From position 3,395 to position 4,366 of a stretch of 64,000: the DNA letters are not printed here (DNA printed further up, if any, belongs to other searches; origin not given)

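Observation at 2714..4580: AT-rich islet inside a nucleoside-transporter gene set encodes an adaptor-helix/TIR/unknown-domain protein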

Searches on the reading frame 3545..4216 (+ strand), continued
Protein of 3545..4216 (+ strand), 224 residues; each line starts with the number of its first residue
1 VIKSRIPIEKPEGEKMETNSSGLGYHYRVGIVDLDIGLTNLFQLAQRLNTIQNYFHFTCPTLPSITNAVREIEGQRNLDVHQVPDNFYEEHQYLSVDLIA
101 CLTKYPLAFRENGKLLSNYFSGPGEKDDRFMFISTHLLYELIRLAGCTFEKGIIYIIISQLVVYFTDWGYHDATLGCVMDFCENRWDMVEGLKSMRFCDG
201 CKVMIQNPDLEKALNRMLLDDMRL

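Call 42: search_protein_families(library=pfam, proteins=[P0060, P0065, P0092, P0105, P0106, P0119, P0122, P0139, P0180, P0110], max_evalue=0.01)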
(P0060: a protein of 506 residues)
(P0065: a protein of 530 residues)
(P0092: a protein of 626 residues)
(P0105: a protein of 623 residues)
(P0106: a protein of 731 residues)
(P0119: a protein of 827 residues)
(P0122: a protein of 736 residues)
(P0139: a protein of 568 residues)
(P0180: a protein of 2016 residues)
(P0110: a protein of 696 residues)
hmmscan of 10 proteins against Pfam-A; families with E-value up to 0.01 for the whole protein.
P0060 (506 aa): 2 families
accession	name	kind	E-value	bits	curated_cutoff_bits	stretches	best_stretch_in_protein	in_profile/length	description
PF13676.11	TIR_2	-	1.9e-25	90.1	28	1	161-285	1-121/122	TIR domain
PF01582.25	TIR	-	7.5e-06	26.3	21.3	1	173-263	18-103/179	TIR domain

P0065 (530 aa): 1 family
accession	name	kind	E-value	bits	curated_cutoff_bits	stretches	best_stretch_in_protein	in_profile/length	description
PF24390.1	PRTase-CE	-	7e-32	111.7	27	1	42-274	2-252/253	PRTase-CE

P0092 (626 aa): 1 family
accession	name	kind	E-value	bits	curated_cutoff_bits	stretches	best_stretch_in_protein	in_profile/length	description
PF12770.12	CHAT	-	2.4e-20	73.6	24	1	104-339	27-269/289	CHAT domain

P0105 (623 aa): 1 family
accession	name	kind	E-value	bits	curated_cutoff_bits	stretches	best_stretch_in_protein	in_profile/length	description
PF12770.12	CHAT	-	4e-23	82.7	24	1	71-349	2-281/289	CHAT domain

P0106 (731 aa): 2 families
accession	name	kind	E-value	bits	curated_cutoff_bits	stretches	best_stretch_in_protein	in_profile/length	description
PF12770.12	CHAT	-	1.7e-22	80.6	24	1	70-333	3-266/289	CHAT domain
PF01364.23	Peptidase_C25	-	6.7e-08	32.6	23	1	176-339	193-350/374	Peptidase family C25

P0119 (827 aa): 2 families
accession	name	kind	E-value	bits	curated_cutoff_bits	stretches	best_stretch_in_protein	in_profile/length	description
PF12770.12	CHAT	-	4.8e-20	72.6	24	1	116-358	29-282/289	CHAT domain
PF01364.23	Peptidase_C25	-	9.7e-07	28.8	23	1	195-354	199-351/374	Peptidase family C25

P0122 (736 aa): 1 family
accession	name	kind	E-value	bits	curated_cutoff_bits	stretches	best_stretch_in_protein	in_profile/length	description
PF03781.23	FGE-sulfatase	-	3.7e-52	178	23.3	1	481-729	4-254/255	Sulfatase-modifying factor enzyme 1-like domain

P0139 (568 aa): 1 family
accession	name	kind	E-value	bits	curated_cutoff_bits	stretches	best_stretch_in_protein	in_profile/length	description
PF12770.12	CHAT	-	1.4e-16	61.3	24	1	6-156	129-283/289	CHAT domain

P0180 (2016 aa): 2 families
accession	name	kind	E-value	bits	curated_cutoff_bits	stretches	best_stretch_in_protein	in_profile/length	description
PF18145.6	SAVED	-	1.1e-36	126.8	26.2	1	1828-2014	14-190/190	SMODS-associated and fused to various effectors sensor domain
PF07998.17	Peptidase_M54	-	5.8e-18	66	24.4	2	664-778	80-193/194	Peptidase family M54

P0110 (696 aa): 1 family
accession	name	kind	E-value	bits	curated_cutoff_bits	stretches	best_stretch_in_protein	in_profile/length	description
PF12770.12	CHAT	-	5.5e-27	95.4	24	1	68-342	2-282/289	CHAT domain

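Call 48: search_protein_families(library=pfam, alignment_id=A3, max_evalue=10)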
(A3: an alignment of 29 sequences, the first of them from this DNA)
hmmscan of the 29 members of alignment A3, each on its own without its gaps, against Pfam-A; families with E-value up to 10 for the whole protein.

A. member 1, seq(204 aa): 0 families

B. families by the number of members that match (of 29 scanned): 14 families
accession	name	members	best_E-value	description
PF07998.17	Peptidase_M54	3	0.013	Peptidase family M54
PF22720.1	SNaCT14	1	0.013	Short NACHT-associated C-Terminal domain, family 14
PF17393.7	DUF5402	1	0.018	Family of unknown function (DUF5402)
PF18716.7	VATC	1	0.034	Vms1-associating treble clef domain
PF07260.16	ANKH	1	0.045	Progressive ankylosis protein (ANKH)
PF14471.11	DUF4428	1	0.062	Domain of unknown function (DUF4428)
PF13912.12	zf-C2H2_6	1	0.09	C2H2-type zinc finger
PF10367.15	zf-Vps39_C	1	0.11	Vacuolar sorting protein 39 C-terminal zinc finger domain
PF23546.1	Zn_ribbon_TOP3B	1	0.13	DNA topoisomerase 3-beta zinc ribbon domain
PF02150.21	Zn_ribbon_RPB9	1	0.17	RNA polymerases M/15 Kd subunit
PF18419.6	ATP-grasp_6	1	0.17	ATP-grasp-like domain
PF19817.4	DUF6300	1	0.21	Family of unknown function (DUF6300)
PF02346.21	Vac_Fusion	1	0.22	Chordopoxvirus multifunctional envelope protein A27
PF19337.4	BAMBI_C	1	0.23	BMP and activin membrane-bound inhibitor homolog C-terminus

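Call 51: find_related_loci(query=A3, collection=metagenome_contigs, flank=6000)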
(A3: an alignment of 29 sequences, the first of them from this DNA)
Query A3 (204 aa) in metagenome_contigs; peptide patterns used: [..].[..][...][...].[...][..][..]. (x = any residue, [..] = any of these).
50 stretches matched a pattern; 15 encode a relative of the query (tblastn E <= 1e-3); 15 distinct loci.
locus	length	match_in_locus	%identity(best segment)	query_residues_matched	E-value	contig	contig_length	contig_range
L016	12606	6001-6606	68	3-204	2e-93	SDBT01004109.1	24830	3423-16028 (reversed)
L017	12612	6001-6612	65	1-204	9e-92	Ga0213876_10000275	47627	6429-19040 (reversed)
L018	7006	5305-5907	61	4-204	6e-85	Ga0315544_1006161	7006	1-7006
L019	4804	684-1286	61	4-204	2e-84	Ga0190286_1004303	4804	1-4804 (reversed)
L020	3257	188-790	60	4-204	1e-82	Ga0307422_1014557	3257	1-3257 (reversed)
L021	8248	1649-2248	55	5-204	2e-73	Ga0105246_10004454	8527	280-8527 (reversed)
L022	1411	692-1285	52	1-198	3e-76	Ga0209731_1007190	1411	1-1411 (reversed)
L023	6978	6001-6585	53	4-198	5e-71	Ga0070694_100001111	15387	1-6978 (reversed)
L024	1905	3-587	52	10-204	5e-72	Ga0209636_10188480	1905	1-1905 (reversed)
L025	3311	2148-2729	52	5-198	4e-70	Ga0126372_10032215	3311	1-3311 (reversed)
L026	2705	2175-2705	56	2-176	3e-64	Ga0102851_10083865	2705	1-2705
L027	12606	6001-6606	49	4-204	7e-63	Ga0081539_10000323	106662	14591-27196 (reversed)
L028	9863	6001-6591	47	2-198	9e-63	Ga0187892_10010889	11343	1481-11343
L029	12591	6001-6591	47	2-198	1e-55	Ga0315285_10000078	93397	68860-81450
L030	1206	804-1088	54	42-134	1e-28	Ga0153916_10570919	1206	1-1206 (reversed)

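Call 63: search_protein_families(library=pfam, proteins=[L021:2510-2806:+], max_evalue=0.01)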
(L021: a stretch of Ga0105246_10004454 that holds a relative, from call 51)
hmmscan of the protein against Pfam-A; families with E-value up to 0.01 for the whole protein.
L021:2510-2806:+ (99 aa): 3 families
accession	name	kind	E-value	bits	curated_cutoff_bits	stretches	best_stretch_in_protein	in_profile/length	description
PF01909.29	NTP_transf_2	-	7.5e-16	58.7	21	1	18-96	6-92/93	Nucleotidyltransferase domain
PF18765.7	Polbeta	-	1.2e-12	48.3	26.9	1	20-88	7-78/93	Polymerase beta, Nucleotidyltransferase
PF22600.2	MTPAP-like_central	-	0.0078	16.7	27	1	23-55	37-69/139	Poly(A) RNA polymerase, mitochondrial-like, central palm domain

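Call 64: search_protein_families(library=padloc, proteins=[P0105, P0065, P0122], max_evalue=0.001)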
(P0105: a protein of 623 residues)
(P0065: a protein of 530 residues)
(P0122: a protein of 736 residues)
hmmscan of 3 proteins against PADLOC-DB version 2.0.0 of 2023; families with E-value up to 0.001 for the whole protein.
P0105 (623 aa): 1 family
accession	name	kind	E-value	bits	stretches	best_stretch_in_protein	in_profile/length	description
PDLC02016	SAVED_CHAT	-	1.2e-06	25.8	1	207-332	138-254/498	-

P0065 (530 aa): 5 families
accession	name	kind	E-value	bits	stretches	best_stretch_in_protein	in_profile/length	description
PDLC02934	PRTase_III-A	-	2e-25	87.6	1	43-284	27-268/393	-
PDLC02935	PRTase_III-A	-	5e-25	86.4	1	21-292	9-266/290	-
PDLC02933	PRTase_III-A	-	4.8e-18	63.9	1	142-275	127-256/368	-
PDLC02931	PRTase_III-A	-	2.5e-10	38.4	1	47-260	38-261/267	-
PDLC02932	PRTase_III-A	-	4.9e-10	37.4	1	38-193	23-183/271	-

P0122 (736 aa): 0 families

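Call 68: fold_search(model_id=the predicted structure, library=viral)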
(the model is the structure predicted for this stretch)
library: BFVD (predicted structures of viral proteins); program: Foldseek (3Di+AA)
matches with E <= 10: 360; with E <= 0.001: 1
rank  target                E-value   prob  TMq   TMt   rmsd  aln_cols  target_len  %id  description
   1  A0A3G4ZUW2            2.8e-05  1.00  0.54  0.53   5.5       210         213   14  Uncharacterized protein [Edafosvirus sp.]
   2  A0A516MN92            2.4e-03  0.85  0.32  0.20  10.5       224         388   10  (no name in the UniProt tables at hand)
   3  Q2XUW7                3.5e-03  0.96  0.40  0.23   7.3       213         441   10  (no name in the UniProt tables at hand)
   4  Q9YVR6                4.2e-03  0.95  0.38  0.35   9.3       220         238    5  ORF MSV176 putative metalloprotease, similar to Homo sapiens GB:X89576 [Melanoplus sanguinipes entomopoxvirus]
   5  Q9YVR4                5.4e-03  0.89  0.34  0.19   6.9       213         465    9  ORF MSV179 putative metalloprotease, similar to Mus musculus GB:L36244 [Melanoplus sanguinipes entomopoxvirus]
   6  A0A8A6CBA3            1.2e-02  0.69  0.20  0.25  17.9       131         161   14  (no name in the UniProt tables at hand)
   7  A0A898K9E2            1.2e-01  0.10  0.17  0.14  14.9       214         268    7  (no name in the UniProt tables at hand)
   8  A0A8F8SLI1            1.6e-01  0.10  0.23  0.16  14.5       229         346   11  (no name in the UniProt tables at hand)
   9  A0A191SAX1            2.4e-01  0.14  0.16  0.21  14.7       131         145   10  (no name in the UniProt tables at hand)
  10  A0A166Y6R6            3.0e-01  0.11  0.16  0.20  14.8       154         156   12  DUF4406 domain-containing protein [Gordonia phage Demosthenes]
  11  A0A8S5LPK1            3.2e-01  0.16  0.18  0.25   7.8       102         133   15  Deoxyribosyltransferase [Siphoviridae sp. ctoiW10]
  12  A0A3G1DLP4            4.1e-01  0.47  0.25  0.30   3.4        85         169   18  Outer capsid glycoprotein (Fragment) [Rotavirus B]
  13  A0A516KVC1            4.3e-01  0.09  0.18  0.16  12.1       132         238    6  (no name in the UniProt tables at hand)
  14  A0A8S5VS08            4.6e-01  0.10  0.17  0.27  10.1       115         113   12  (no name in the UniProt tables at hand)
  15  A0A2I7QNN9            5.9e-01  0.16  0.21  0.23   7.4        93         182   15  (no name in the UniProt tables at hand)
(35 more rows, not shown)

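Call 72: search_protein_families(library=pfam, proteins=[P0103, P0104, P0107, P0112, P0148, P0154, P0158, P0159, P0185, P0147], max_evalue=0.01)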
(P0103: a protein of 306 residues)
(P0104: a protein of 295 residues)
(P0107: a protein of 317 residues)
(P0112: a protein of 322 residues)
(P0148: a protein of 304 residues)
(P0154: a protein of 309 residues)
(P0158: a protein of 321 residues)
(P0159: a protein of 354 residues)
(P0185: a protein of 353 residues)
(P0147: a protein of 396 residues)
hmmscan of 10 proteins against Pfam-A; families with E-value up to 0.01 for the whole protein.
P0103 (306 aa): 0 families

P0104 (295 aa): 0 families

P0107 (317 aa): 0 families

P0112 (322 aa): 0 families

P0148 (304 aa): 0 families

P0154 (309 aa): 0 families

P0158 (321 aa): 0 families

P0159 (354 aa): 0 families

P0185 (353 aa): 0 families

P0147 (396 aa): 0 families

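Call 75: search_dna_similar(query=window:3590-4216:+, collection=phages, mode=protein, max_evalue=0.001, max_rows=10)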
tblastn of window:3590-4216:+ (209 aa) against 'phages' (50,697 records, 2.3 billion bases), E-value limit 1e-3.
No match.

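Call 76: search_dna_similar(query=window:3590-4216:+, collection=plasmids, mode=protein, max_evalue=0.001, max_rows=10)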
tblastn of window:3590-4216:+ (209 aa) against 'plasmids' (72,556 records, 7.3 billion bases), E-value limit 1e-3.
Records with a match: 1; places in all: 1; records where one place covers at least 80% of the query: 0.
Best place of each record, by identity: <60% 1.
By first word of the organism name: Gluconobacter 1.
By predicted mobility (MOB-suite, as given by PLSDB): conjugative 1.
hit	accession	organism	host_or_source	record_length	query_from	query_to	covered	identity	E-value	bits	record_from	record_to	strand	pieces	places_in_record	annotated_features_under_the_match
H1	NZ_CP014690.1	Gluconobacter albidus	water kefir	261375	76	183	52%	29.2%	4e-5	51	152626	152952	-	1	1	hypothetical protein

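Call 77: get_annotated_region(hit=H1, flank=6000)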
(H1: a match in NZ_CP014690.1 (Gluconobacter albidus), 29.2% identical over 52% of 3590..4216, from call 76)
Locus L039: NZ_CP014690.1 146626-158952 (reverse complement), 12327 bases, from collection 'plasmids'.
description: Gluconobacter albidus strain TMW2.1191 plasmid pGS1191_1, complete sequence
organism: Gluconobacter albidus (NCBI taxid 318683)
taxonomy: Bacteria; Pseudomonadota; Alphaproteobacteria; Rhodospirillales; Acetobacteraceae; Gluconobacter; Gluconobacter albidus
host: -; source: water kefir; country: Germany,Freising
typing (MOB-suite, as given by PLSDB): conjugative; relaxase MOBF; mating-pair formation MPF_I
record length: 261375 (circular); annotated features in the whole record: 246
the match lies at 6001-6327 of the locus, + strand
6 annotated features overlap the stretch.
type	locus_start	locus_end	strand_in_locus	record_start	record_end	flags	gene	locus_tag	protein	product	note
CDS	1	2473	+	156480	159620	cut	-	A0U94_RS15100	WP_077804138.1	error-prone DNA polymerase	GO:0006260 - DNA replication [Evidence IEA]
CDS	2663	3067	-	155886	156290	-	-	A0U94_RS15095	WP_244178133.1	hypothetical protein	-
CDS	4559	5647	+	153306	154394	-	-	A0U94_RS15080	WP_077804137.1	CHAT domain-containing protein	-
CDS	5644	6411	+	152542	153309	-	-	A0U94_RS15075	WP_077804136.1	hypothetical protein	-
CDS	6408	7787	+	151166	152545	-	-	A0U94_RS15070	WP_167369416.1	hypothetical protein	-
CDS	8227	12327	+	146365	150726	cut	-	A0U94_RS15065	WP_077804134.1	hypothetical protein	-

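Call 78: search_protein_families(library=pfam, proteins=[L039:6408-7784:+, L039:8227-12327:+, L039:5644-6408:+, L039:4559-5644:+], max_evalue=0.01)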
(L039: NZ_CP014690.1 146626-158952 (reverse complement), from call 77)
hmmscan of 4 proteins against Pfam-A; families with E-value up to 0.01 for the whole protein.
L039:6408-7784:+ (459 aa): 7 families
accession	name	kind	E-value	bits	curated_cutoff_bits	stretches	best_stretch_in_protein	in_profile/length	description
PF02450.21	LCAT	-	1.2e-12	48.2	21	1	92-217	86-210/392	Lecithin:cholesterol acyltransferase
PF07819.20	PGAP1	-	1e-06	29.1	24.3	1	112-176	73-137/233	PGAP1-like alpha/beta domain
PF05057.20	DUF676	-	1e-05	25.6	20.3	1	113-177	65-134/217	Putative serine esterase (DUF676)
PF24096.1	DUF7379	-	0.00017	22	33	1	116-176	59-120/191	Domain of unknown function (DUF7379)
PF02089.21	Palm_thioest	-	0.00043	20.5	26.8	1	120-173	68-115/254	Palmitoyl protein thioesterase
PF00561.26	Abhydrolase_1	-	0.0022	18.1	25.8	1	108-145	52-88/245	alpha/beta hydrolase fold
PF05990.18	DUF900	-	0.0063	16.4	20.5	0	101-153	70-121/232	Alpha/beta hydrolase of unknown function (DUF900)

L039:8227-12327:+ (1367 aa): 0 families

L039:5644-6408:+ (255 aa): 0 families

L039:4559-5644:+ (362 aa): 2 families
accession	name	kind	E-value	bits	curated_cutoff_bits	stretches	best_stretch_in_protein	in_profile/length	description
PF12770.12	CHAT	-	1.6e-21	77.5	24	1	67-327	2-266/289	CHAT domain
PF01364.23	Peptidase_C25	-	0.00073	19.3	23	1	199-326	219-338/374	Peptidase family C25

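Call 83: find_encoding_contigs(protein=P0105, flank=6000, max_places=3)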
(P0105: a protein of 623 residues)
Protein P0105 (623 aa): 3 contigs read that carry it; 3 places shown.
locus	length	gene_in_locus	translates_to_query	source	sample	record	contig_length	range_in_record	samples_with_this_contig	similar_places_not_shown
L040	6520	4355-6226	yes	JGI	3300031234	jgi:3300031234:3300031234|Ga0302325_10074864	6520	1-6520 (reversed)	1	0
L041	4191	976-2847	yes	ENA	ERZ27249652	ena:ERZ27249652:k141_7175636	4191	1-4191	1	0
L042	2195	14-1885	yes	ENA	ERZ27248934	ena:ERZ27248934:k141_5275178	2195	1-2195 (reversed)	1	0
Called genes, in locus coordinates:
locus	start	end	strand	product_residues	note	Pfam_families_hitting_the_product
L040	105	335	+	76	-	-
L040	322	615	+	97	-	-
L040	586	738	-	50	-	-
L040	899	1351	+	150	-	PF09285:Elong-fact-P_C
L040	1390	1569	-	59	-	-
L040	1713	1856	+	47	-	-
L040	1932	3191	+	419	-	PF10282:Lactonase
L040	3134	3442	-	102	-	-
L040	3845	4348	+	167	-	-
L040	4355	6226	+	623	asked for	PF12770:CHAT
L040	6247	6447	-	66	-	-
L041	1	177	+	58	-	?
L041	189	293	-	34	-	-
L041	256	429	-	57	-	-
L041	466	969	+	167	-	-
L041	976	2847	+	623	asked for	PF12770:CHAT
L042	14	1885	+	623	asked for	PF12770:CHAT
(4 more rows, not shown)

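Call 84: find_encoding_contigs(protein=P0065, flank=6000, max_places=3)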
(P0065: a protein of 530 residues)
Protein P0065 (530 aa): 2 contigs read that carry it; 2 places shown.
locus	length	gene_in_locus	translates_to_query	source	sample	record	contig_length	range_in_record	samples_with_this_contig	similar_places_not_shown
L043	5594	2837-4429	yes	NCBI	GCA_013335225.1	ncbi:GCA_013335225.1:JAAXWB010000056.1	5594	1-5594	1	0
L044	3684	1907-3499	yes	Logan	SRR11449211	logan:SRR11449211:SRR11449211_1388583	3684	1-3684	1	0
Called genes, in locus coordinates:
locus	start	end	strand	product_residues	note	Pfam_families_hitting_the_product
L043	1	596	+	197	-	?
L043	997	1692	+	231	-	-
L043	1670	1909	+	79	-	-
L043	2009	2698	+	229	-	PF10137:CAP12-PCTIR_TIR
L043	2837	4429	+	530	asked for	PF24390:PRTase-CE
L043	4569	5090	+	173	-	PF01844:HNH, PF13391:HNH_2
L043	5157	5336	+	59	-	-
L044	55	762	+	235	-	-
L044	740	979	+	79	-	-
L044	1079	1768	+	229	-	PF10137:CAP12-PCTIR_TIR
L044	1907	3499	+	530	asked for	PF24390:PRTase-CE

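Call 90: search_protein_families(library=ncbifam, proteins=[P0105, P0110, P0092, window:3590-4216:+, P0065, L039:5644-6408:+, P0122, P0154, P0027], max_evalue=0.05)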
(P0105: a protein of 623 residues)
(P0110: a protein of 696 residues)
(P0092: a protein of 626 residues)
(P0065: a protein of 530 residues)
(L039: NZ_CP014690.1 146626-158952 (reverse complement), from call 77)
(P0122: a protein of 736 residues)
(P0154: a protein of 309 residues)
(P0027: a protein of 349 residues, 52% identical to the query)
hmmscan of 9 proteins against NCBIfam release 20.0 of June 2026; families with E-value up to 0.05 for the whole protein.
P0105 (623 aa): 1 family
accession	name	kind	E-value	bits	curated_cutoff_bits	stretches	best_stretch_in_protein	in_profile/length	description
NF045509.1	CellDiv_HetF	equivalog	3.2e-09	35.7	1200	1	70-357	71-376/836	cell division protein HetF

P0110 (696 aa): 1 family
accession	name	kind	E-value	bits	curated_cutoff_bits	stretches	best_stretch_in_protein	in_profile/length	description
NF045509.1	CellDiv_HetF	equivalog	2.1e-07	29.6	1200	1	197-348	222-375/836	cell division protein HetF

P0092 (626 aa): 1 family
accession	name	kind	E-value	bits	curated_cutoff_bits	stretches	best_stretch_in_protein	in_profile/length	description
NF045509.1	CellDiv_HetF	equivalog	1.1e-13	50.4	1200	1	191-355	210-376/836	cell division protein HetF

window:3590-4216:+ (209 aa): 0 families

P0065 (530 aa): 2 families
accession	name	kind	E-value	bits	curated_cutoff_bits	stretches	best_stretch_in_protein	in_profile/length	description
NF053875.1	DS32_1_antiphage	equivalog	0.0011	18.3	250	0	38-187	22-170/322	phosphoribosyltransferase-like anti-phage protein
NF050006.2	ssl0461_fam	equivalog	0.021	14.9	90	0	112-135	23-46/60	protein IsiD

L039:5644-6408:+ (255 aa): 0 families

P0122 (736 aa): 9 families
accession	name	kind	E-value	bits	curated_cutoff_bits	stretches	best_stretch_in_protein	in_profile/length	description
NF051459.1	pyoverdine_PvdO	equivalog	4.7e-40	137.4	500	1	481-729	35-277/280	dihydropyoverdine dehydrogenase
TIGR03525.2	GldK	equivalog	1.4e-25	90.5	350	1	579-731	246-406/408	T9SS ring complex lipoprotein PorK/GldK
TIGR03440.2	egtB_TIGR03440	equivalog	3.2e-15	56.2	360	1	588-728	292-412/413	ergothioneine biosynthesis protein EgtB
NF041186.1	SenA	equivalog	7.9e-13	48.5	420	1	563-729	270-381/382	selenoneine synthase SenA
TIGR02171.1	Fb_sc_TIGR02171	subfamily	8e-11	40.7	544.35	1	587-731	157-282/912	TIGR02171 family lipoprotein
TIGR03530.1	GldJ_short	equivalog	9.4e-11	41.2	382.9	2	649-730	297-390/396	gliding motility lipoprotein GldJ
TIGR04344.1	ovoA_Nterm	equivalog_domain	4e-10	39.2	400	1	523-713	259-429/444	5-histidylcysteine sulfoxide synthase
TIGR03524.1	GldJ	equivalog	1.1e-07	30.9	458.2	1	648-669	344-365/559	gliding motility lipoprotein GldJ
TIGR04373.1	egtB_X_signatur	signature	0.024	14.7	71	0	686-729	6-49/50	EgtB-related enzyme signature domain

P0154 (309 aa): 0 families

P0027 (349 aa): 1 family
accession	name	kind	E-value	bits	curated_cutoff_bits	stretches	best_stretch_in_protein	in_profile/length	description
NF042941.1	Retron_TIR_antiphage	equivalog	7.9e-05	21.6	600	1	3-98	341-432/464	TIR domain-containing anti-phage reverse transcriptase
